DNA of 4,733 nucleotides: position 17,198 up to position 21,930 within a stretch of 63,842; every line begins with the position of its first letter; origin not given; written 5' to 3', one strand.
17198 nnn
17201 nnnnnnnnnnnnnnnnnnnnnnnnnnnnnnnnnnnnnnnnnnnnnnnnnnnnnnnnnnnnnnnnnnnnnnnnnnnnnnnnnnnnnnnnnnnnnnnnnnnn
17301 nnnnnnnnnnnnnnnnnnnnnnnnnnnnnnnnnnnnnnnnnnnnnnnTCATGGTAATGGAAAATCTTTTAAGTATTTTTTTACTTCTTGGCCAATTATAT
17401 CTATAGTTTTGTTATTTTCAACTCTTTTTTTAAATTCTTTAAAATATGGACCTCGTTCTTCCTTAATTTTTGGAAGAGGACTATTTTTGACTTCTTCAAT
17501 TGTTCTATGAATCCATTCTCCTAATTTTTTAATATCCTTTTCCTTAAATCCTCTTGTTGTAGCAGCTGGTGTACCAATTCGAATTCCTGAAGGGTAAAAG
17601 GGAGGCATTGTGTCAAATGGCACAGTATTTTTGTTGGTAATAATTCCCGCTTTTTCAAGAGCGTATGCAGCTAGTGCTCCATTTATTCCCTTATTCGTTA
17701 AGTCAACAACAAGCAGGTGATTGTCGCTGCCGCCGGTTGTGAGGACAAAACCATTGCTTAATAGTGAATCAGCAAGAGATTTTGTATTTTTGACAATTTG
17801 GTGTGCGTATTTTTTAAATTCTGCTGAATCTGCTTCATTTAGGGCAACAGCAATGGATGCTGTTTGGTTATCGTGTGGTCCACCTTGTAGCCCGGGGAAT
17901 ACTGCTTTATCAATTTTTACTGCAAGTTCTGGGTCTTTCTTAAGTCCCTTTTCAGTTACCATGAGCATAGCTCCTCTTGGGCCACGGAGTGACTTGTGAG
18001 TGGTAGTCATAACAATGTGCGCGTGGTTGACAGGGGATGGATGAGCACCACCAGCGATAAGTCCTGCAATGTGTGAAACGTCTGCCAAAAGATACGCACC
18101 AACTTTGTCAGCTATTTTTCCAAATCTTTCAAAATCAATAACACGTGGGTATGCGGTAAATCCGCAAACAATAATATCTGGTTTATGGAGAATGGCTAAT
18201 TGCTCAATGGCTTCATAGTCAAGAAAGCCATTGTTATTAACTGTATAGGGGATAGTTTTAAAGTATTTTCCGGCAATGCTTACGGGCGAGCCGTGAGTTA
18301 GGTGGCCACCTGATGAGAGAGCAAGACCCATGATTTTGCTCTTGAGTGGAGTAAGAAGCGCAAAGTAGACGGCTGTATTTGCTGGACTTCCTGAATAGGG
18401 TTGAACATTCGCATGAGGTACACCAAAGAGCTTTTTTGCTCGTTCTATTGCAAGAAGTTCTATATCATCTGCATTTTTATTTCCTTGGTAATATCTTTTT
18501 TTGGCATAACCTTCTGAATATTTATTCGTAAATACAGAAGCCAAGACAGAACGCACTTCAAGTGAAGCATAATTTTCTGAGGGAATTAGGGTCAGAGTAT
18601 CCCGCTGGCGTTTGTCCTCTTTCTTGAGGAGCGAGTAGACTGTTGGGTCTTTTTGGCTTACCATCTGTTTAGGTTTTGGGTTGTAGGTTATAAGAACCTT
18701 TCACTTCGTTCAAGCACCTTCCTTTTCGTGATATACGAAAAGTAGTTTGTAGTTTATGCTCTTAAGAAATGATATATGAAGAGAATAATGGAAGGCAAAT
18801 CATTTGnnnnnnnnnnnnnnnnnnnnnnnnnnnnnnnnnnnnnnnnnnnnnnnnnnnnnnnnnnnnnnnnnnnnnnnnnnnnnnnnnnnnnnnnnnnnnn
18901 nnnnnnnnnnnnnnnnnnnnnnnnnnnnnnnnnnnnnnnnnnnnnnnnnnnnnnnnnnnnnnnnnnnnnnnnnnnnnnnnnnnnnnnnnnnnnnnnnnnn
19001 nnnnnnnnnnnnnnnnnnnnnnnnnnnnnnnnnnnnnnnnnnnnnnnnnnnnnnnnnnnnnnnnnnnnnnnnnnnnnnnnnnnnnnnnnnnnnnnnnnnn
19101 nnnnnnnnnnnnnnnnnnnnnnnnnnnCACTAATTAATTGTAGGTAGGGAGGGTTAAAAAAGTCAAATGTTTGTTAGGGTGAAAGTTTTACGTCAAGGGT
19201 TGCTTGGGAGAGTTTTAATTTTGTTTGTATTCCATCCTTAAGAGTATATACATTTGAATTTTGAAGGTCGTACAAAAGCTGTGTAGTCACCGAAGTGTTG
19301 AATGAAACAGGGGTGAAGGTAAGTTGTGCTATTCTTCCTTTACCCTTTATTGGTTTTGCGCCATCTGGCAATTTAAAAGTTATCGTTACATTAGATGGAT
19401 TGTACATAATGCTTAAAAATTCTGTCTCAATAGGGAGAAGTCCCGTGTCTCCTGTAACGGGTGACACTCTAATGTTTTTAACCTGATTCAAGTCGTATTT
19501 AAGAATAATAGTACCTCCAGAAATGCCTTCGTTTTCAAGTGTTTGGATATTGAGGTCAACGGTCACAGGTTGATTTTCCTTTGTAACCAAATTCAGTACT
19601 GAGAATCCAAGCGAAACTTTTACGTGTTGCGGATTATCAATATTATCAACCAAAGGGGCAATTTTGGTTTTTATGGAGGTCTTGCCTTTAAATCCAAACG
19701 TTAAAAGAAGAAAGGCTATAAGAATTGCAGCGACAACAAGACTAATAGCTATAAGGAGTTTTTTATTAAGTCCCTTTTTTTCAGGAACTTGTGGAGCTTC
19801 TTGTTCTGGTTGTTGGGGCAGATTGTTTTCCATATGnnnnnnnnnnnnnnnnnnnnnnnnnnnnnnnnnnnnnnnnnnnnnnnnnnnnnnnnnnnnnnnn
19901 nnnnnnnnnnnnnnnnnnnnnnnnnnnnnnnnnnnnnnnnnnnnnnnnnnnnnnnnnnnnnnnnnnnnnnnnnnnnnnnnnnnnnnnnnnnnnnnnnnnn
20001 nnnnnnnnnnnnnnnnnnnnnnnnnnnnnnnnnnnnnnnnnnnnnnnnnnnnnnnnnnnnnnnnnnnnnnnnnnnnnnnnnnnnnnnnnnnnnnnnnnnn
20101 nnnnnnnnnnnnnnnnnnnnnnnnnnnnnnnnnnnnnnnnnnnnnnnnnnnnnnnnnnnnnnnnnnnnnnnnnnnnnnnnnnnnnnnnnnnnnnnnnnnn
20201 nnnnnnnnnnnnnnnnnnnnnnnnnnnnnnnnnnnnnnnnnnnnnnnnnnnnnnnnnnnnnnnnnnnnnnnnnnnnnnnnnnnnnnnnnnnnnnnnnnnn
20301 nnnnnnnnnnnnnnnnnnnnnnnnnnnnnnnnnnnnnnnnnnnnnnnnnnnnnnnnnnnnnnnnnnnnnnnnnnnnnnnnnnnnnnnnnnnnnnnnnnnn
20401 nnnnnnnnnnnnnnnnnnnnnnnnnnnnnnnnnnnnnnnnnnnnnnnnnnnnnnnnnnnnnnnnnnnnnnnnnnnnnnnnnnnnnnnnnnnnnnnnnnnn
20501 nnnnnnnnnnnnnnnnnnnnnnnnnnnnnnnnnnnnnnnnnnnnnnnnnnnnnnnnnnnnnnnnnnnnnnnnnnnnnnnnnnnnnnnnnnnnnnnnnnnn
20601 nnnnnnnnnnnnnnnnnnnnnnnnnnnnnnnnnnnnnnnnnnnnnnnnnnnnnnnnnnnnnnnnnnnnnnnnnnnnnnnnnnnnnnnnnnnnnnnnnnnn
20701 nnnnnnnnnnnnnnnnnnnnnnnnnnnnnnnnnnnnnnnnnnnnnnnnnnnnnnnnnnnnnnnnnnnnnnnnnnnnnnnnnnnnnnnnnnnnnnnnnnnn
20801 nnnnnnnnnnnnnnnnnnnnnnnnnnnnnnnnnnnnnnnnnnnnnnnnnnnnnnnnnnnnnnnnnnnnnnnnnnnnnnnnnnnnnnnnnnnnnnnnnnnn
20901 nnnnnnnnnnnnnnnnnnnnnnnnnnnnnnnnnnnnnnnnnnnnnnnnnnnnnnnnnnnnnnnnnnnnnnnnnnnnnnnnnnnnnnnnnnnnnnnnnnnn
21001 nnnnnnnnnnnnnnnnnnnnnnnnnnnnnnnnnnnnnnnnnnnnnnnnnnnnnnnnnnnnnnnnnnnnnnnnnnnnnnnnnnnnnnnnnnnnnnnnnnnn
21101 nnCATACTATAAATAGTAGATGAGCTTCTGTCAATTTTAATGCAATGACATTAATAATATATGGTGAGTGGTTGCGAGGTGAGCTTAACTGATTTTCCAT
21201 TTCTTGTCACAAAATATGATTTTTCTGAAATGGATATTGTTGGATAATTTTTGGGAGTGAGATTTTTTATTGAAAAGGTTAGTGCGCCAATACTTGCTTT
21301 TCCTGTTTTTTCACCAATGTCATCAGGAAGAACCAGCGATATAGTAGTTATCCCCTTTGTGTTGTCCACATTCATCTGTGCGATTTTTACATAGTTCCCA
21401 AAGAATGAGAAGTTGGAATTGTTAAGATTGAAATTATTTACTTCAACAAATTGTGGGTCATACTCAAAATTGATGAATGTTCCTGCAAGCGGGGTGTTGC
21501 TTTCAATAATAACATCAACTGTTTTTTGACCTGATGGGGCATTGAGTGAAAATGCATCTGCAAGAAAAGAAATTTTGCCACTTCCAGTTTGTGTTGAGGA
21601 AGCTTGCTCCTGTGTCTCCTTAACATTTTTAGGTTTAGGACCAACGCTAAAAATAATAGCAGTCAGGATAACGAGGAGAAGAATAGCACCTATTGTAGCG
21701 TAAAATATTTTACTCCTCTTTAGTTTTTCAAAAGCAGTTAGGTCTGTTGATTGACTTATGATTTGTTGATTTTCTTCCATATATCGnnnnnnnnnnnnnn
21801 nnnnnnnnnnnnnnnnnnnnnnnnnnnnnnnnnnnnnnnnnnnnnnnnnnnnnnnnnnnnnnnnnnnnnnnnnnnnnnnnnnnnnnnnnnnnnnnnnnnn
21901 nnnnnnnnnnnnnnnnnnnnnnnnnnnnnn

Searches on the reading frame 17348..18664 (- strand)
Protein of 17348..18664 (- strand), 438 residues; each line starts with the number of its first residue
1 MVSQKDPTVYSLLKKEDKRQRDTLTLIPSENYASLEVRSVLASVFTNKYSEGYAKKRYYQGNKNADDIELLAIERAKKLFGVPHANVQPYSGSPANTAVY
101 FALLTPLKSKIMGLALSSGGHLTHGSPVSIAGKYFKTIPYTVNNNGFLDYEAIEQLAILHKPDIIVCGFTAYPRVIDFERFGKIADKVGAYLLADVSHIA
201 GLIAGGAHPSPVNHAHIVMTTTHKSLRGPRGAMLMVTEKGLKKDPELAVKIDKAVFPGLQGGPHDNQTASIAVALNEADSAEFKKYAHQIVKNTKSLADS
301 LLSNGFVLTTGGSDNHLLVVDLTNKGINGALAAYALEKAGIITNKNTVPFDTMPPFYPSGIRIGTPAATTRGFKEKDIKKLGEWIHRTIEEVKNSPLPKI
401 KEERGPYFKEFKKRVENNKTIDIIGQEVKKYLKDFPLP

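Call 48: find_related_loci(query=window:17348-18664:-, collection=genome_contigs, flank=10000)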
Query window:17348-18664:- (438 aa) in genome_contigs; peptide patterns used: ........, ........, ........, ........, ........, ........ (x = any residue, [..] = any of these).
168 stretches matched a pattern; 43 encode a relative of the query (tblastn E <= 1e-3); 43 distinct loci.
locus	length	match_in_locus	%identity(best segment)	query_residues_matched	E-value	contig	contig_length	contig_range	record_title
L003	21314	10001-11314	78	1-438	0e+0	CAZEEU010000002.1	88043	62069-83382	MAG TPA_asm: uncultured Gammaproteobacteria bacterium isolate SRP286056_co1_676 genome assembly, contig: NODE_201_length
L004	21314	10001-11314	78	1-438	0e+0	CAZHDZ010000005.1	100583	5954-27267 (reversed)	MAG TPA_asm: uncultured Gammaproteobacteria bacterium isolate SRP286056_co1_222 genome assembly, contig: NODE_151_length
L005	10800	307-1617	68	2-438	0e+0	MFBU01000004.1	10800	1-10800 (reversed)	MAG: Candidatus Curtissbacteria bacterium RIFCSPLOWO2_02_41_11 rifcsplowo2_02_sub10_scaffold_1165, whole genome shotgun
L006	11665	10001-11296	63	6-438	0e+0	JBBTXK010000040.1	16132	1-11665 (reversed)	MAG: Patescibacteria group bacterium isolate H51-bin196_1 H51_bin196_1_000000000040, whole genome shotgun sequence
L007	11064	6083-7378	62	6-438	0e+0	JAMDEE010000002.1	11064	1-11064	MAG: Patescibacteria group bacterium isolate FK_Sedi_B_Bin.111 NODE_24311_length_11064_cov_4.37634, whole genome shotgun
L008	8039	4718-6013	62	6-438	0e+0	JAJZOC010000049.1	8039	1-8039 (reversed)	MAG: bacterium isolate MAS4.bin4 NODE_11462_length_8039_cov_3.010996, whole genome shotgun sequence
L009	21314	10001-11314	64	1-438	0e+0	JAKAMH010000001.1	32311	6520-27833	MAG: bacterium isolate WY5.bin164 NODE_2006_length_32311_cov_1.105643, whole genome shotgun sequence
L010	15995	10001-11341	62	1-438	0e+0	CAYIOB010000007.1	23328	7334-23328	MAG TPA_asm: uncultured Gammaproteobacteria bacterium isolate ERP119705_co25_644 genome assembly, contig: NODE_1200_leng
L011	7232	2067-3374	62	2-438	0e+0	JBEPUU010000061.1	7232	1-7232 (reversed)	MAG: bacterium isolate 22E.metabat2_refined.014_sub NODE_10216_length_7232_cov_5.877386, whole genome shotgun sequence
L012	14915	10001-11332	61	2-438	0e+0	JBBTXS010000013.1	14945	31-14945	MAG: Patescibacteria group bacterium isolate H51-bin091_1 H51_bin091_1_000000000013, whole genome shotgun sequence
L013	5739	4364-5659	62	6-438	0e+0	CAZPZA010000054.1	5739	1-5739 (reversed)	MAG TPA_asm: uncultured Gammaproteobacteria bacterium isolate binchicken_co21_463 genome assembly, contig: NODE_17190_le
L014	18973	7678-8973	62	6-438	0e+0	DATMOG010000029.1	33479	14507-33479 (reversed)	MAG TPA_asm: Candidatus Sulfotelmatobacter sp. isolate SMAG_U12870 k141_2821515, whole genome shotgun sequence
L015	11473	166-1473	63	2-438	0e+0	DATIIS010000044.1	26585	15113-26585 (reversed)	MAG TPA_asm: Candidatus Saccharimonadales bacterium isolate SMAG_U15671 k141_313378, whole genome shotgun sequence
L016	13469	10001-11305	61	2-437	0e+0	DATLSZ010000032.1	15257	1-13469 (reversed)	MAG TPA_asm: Candidatus Acidiferrales bacterium isolate SMAG_U13943 k141_66115, whole genome shotgun sequence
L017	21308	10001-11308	61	2-438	0e+0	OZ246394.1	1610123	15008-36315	MAG: uncultured Gammaproteobacteria bacterium isolate SRP292972_co1_11 genome assembly, chromosome: 1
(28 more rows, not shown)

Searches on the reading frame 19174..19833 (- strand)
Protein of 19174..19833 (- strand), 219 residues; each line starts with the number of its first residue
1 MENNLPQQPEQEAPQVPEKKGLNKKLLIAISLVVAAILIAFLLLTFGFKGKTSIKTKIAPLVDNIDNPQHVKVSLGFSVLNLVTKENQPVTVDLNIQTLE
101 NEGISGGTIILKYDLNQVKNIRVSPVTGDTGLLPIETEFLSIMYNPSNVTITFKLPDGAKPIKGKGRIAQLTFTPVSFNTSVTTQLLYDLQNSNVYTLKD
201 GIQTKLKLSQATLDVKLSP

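Call 6: search_protein_families(library=pfam, proteins=[window:19174-19833:-], max_evalue=1)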
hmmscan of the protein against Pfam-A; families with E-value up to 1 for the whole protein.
window:19174-19833:- (219 aa): 3 families
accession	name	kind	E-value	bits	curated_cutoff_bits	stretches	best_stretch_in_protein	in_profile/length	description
PF00963.24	Cohesin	-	3.5e-05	24.5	24.1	1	86-182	12-108/139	Cohesin domain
PF16425.10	DUF5022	-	0.0015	18.5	25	1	142-208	88-155/287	Domain of unknown function (DUF5022)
PF09716.15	ETRAMP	-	0.058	13.8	29.1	1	18-49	45-76/81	Malarial early transcribed membrane protein (ETRAMP)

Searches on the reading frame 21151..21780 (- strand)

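Call 6: search_protein_families(library=pfam, proteins=[window:21151-21780:-], max_evalue=1)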
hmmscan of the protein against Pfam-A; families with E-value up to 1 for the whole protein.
window:21151-21780:- (209 aa): 4 families
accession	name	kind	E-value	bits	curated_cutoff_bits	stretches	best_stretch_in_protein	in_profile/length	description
PF12730.13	ABC2_membrane_4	-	0.0013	19.2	27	1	17-50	6-39/179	ABC-2 family transporter protein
PF07509.16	DUF1523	-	0.043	13.6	23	1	102-150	108-156/176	Protein of unknown function (DUF1523)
PF03904.18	DUF334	-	0.052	14.3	30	1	18-47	33-62/123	Domain of unknown function (DUF334)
PF04226.18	Transgly_assoc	-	0.072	13.8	25.3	1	24-42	29-47/49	Transglycosylase associated protein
